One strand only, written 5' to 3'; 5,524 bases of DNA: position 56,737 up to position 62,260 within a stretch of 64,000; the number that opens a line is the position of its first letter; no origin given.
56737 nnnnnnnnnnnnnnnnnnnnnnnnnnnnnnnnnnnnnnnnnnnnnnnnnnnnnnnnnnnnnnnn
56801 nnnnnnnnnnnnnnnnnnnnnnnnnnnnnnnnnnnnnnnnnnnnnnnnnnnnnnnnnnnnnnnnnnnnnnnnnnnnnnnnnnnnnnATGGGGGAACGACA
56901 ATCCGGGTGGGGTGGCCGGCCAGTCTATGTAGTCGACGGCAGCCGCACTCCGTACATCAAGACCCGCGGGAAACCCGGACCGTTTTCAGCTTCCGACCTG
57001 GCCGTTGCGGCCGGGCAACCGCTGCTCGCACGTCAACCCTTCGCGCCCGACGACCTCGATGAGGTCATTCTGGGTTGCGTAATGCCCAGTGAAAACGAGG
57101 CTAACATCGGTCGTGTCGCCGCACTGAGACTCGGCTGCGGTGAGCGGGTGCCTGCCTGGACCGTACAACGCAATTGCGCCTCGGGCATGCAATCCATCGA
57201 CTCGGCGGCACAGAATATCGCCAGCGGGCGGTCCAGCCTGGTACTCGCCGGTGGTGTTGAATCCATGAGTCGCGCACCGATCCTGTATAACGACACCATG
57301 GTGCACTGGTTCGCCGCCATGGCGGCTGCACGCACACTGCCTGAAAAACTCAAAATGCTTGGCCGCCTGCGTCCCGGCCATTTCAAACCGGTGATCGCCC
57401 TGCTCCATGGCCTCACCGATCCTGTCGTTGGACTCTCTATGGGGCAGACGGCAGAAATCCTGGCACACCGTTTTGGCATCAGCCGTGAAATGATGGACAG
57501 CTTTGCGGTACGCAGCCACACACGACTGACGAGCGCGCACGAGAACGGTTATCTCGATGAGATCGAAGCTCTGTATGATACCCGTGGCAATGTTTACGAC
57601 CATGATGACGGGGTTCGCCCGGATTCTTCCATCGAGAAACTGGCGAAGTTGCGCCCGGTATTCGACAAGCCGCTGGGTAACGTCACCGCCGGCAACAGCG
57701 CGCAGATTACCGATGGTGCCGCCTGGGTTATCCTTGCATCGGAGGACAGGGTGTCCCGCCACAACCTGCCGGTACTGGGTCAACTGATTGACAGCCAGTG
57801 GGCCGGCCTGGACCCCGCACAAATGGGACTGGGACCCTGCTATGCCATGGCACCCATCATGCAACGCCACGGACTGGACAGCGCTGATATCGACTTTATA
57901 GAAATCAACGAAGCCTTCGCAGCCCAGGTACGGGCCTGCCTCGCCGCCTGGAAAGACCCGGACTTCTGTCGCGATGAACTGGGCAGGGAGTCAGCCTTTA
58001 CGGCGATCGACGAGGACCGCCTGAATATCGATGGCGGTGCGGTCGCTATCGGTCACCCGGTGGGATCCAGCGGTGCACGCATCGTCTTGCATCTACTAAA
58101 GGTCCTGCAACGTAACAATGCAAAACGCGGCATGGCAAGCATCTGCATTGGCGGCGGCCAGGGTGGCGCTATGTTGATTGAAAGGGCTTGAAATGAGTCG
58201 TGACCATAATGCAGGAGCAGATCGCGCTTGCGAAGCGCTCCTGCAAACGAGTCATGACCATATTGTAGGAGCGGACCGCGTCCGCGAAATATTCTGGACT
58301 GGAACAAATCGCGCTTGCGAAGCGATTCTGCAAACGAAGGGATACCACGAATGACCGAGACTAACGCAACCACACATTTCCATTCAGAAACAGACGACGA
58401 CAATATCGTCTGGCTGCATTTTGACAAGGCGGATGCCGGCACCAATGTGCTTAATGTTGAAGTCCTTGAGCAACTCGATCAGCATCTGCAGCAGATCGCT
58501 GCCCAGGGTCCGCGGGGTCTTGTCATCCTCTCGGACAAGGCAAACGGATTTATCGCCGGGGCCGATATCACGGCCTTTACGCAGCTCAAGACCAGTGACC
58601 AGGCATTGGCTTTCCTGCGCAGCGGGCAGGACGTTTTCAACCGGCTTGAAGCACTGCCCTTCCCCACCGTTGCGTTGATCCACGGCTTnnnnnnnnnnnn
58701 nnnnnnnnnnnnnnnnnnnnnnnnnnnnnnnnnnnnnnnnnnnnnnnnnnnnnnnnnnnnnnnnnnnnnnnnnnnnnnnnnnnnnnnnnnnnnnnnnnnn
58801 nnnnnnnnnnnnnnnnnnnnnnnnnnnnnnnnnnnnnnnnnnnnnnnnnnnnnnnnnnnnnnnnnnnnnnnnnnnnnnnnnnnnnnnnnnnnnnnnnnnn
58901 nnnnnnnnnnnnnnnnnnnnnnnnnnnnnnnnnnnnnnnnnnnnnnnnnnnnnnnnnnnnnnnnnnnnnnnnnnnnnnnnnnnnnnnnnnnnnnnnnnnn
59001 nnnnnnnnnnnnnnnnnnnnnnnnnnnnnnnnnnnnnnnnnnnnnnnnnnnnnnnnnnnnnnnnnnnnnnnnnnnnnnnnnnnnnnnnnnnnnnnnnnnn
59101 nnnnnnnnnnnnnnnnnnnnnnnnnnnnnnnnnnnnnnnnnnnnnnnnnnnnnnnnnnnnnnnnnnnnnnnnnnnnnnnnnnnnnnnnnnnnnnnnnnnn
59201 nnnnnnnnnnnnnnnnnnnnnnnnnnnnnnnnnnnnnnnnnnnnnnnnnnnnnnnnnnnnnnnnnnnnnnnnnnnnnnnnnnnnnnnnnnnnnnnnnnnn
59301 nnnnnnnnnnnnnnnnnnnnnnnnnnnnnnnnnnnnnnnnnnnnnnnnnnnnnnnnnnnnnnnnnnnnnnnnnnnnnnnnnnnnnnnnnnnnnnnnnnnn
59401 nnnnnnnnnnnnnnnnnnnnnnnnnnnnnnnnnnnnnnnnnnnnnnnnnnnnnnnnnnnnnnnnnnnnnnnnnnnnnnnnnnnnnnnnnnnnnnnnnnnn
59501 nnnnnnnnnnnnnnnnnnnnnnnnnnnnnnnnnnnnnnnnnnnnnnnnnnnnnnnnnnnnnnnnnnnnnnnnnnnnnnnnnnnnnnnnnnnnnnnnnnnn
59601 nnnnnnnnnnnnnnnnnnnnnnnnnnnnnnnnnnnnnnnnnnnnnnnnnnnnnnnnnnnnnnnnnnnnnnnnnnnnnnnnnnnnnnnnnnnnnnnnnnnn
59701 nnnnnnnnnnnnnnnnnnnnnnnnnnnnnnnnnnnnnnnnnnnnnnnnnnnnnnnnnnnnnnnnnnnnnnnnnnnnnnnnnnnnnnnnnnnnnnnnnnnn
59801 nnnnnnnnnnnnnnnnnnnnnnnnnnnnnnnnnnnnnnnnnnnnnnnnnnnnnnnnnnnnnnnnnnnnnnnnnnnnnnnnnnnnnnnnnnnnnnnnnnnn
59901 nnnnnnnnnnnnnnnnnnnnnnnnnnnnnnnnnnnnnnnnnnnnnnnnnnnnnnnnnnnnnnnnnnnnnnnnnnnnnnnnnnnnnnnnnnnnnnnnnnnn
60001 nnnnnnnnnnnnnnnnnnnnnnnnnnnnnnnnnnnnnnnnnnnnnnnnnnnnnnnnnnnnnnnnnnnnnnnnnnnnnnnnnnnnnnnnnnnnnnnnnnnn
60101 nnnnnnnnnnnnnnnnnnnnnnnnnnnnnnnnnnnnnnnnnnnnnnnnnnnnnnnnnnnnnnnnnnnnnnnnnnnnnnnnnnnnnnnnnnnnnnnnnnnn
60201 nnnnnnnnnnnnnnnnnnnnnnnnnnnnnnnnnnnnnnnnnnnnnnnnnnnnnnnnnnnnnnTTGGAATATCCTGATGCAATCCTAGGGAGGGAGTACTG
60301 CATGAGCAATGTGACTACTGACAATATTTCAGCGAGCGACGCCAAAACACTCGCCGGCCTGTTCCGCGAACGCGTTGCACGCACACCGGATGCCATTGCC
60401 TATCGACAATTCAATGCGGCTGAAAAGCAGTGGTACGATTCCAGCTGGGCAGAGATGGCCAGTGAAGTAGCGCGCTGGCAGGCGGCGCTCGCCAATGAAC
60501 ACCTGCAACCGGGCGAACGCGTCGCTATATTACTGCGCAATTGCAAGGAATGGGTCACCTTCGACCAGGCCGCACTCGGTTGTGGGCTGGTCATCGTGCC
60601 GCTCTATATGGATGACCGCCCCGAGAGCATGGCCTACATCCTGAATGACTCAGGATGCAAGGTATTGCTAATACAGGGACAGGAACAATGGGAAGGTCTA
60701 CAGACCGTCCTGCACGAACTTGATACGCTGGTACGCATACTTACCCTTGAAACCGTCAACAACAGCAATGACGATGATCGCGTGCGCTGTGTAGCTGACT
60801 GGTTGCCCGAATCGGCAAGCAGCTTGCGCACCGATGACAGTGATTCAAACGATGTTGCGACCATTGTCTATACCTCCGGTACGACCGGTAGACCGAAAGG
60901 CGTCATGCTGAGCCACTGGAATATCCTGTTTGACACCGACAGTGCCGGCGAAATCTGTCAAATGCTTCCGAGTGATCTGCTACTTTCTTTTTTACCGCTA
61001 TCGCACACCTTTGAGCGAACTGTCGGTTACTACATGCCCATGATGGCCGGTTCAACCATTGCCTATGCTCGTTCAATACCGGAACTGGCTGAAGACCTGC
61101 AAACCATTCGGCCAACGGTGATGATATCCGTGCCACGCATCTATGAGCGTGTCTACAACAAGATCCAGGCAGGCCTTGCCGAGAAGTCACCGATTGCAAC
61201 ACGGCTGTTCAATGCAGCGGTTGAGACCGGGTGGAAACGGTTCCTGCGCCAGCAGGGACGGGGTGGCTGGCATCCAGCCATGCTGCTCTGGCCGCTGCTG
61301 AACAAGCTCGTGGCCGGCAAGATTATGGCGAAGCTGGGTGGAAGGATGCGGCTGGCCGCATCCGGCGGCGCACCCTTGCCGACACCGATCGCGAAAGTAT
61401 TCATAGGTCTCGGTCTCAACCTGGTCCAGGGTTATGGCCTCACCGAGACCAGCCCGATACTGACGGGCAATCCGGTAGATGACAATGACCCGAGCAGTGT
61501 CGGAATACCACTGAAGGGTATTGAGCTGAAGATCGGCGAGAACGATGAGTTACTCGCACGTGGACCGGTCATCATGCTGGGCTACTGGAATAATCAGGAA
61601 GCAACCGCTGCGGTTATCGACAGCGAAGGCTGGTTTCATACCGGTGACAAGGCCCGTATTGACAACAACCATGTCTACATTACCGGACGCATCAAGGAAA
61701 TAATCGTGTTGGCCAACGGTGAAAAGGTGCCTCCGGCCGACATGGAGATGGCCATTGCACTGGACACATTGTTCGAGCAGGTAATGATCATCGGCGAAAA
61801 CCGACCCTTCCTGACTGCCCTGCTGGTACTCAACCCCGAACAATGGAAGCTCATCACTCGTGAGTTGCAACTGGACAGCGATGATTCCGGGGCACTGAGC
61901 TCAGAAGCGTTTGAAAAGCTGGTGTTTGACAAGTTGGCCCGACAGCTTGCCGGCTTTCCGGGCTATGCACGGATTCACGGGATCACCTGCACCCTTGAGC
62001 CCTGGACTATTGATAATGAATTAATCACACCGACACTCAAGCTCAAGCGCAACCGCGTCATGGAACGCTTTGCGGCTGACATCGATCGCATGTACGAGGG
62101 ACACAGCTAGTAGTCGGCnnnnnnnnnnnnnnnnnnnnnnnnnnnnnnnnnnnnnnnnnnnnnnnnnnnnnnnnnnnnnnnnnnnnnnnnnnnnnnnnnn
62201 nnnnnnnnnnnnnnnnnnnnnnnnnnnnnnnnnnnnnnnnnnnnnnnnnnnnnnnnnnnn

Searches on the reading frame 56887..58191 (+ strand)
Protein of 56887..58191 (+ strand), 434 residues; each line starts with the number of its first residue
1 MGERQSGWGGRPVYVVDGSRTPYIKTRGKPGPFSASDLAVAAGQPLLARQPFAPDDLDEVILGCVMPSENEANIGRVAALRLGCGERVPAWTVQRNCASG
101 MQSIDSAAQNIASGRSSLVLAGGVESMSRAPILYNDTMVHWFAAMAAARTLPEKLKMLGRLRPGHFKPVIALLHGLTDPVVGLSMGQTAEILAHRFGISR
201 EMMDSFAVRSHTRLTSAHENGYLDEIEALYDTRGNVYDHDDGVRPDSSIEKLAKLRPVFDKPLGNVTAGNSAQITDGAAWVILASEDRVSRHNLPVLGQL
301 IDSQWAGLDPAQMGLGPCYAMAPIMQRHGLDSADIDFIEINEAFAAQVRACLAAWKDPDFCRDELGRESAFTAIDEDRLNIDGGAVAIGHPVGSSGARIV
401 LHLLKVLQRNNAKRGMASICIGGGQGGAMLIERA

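Call 111: search_protein_families(library=pfam, proteins=[window:56887-58191:+], max_evalue=0.00001)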
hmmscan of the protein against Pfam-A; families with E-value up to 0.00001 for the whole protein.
window:56887-58191:+ (434 aa): 3 families
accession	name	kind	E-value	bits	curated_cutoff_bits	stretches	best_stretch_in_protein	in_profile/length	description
PF00108.29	Thiolase_N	-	1.8e-65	221.4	26.4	1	13-287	1-260/260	Thiolase, N-terminal domain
PF02803.24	Thiolase_C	-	9.5e-39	132.3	27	1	296-433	3-123/123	Thiolase, C-terminal domain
PF00109.32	ketoacyl-synt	-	2.5e-06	27.7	20.8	1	84-128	161-205/252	Beta-ketoacyl synthase, N-terminal domain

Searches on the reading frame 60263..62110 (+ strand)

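Call 111: search_protein_families(library=pfam, proteins=[window:60263-62110:+], max_evalue=0.00001)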
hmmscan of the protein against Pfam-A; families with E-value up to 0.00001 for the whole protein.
window:60263-62110:+ (615 aa): 2 families
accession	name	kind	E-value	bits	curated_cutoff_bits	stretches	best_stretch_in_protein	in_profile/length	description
PF00501.34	AMP-binding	-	4.4e-74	250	29.9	1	34-442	1-384/384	AMP-binding enzyme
PF23562.2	AMP-binding_C_3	-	5.1e-11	43.4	20.8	1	479-613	2-122/124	AMP-binding enzyme C-terminal domain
